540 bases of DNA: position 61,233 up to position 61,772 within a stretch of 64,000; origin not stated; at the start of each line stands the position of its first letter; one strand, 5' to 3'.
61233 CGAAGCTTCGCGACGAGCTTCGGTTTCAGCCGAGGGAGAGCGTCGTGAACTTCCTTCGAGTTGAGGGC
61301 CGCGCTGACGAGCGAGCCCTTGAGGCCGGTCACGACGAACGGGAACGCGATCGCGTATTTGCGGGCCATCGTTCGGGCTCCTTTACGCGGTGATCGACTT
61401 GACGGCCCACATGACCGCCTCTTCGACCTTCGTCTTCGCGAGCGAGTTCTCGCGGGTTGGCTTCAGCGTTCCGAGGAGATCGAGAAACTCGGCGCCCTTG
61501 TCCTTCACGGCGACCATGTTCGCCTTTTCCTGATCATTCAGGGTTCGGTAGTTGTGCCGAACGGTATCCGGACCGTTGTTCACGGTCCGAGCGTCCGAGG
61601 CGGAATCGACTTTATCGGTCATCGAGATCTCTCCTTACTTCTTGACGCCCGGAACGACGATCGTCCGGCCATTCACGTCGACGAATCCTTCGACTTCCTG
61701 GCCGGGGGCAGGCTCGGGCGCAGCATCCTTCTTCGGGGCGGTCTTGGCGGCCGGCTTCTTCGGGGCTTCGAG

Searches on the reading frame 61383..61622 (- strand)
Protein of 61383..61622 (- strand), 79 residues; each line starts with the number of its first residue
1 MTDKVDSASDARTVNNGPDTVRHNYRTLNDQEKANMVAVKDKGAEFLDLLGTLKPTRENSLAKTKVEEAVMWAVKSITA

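Call 90: search_protein_families(library=pfam, max_evalue=0.01, proteins=[window:61383-61622:-])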
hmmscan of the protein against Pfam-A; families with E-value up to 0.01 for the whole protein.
window:61383-61622:- (79 aa): 1 family
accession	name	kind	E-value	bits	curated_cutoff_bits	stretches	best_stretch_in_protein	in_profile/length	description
PF24729.2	Acb2_Tad1_hairpin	-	1.4e-18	67.2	27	1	25-78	2-57/58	Acb2/Tad1, hairpin domain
